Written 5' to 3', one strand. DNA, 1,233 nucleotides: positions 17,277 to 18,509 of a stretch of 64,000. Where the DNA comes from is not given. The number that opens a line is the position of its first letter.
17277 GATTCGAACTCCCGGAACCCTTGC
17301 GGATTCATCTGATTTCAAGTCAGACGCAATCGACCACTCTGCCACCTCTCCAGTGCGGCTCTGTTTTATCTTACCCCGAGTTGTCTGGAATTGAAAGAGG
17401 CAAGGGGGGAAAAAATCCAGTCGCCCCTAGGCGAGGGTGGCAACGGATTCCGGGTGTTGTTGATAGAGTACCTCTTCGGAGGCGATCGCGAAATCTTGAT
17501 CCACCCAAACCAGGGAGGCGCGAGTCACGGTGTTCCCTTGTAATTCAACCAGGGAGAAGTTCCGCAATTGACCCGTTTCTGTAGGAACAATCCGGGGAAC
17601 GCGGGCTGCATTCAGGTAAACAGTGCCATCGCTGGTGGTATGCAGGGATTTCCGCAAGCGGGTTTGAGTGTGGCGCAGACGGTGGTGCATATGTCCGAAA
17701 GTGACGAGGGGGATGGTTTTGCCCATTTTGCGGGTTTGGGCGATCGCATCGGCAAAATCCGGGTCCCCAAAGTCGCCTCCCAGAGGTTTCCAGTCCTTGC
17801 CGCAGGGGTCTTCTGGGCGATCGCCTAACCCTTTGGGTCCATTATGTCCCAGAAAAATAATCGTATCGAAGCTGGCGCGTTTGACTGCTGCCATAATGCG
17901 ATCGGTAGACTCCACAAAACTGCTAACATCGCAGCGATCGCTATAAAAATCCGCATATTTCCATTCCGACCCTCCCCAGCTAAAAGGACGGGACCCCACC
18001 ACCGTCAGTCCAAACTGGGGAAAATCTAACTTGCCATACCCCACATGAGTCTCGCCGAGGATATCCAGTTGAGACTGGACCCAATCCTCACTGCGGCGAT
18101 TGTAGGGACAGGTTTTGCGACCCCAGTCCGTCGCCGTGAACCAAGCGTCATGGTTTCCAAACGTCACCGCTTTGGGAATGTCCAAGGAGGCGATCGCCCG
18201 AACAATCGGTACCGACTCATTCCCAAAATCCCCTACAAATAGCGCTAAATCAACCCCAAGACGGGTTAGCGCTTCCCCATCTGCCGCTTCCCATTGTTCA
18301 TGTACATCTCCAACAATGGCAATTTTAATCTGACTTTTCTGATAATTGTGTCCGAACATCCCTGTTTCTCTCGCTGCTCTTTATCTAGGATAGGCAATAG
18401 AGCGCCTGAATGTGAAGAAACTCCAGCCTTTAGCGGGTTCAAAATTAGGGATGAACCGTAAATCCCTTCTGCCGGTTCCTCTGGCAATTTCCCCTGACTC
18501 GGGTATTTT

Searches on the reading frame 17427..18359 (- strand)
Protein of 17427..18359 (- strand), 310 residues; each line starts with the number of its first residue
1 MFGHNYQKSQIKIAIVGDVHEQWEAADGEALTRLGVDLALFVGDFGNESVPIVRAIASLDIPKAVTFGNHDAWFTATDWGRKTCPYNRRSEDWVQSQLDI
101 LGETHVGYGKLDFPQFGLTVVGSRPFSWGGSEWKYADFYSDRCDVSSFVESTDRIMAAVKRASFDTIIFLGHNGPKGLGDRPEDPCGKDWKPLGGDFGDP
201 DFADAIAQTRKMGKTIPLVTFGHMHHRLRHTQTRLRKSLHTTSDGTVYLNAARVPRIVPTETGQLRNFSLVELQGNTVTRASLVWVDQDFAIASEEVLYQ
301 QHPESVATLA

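Call 59: search_protein_families(library=pfam, proteins=[window:17427-18359:-], max_evalue=0.001)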
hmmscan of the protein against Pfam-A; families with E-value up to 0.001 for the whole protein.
window:17427-18359:- (310 aa): 2 families
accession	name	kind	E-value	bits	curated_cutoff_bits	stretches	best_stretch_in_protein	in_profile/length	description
PF00149.33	Metallophos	-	1.3e-11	45.7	21.5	1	11-226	1-190/191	Calcineurin-like phosphoesterase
PF12850.12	Metallophos_2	-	6.8e-06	26.6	27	1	12-79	2-60/154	Calcineurin-like phosphoesterase superfamily domain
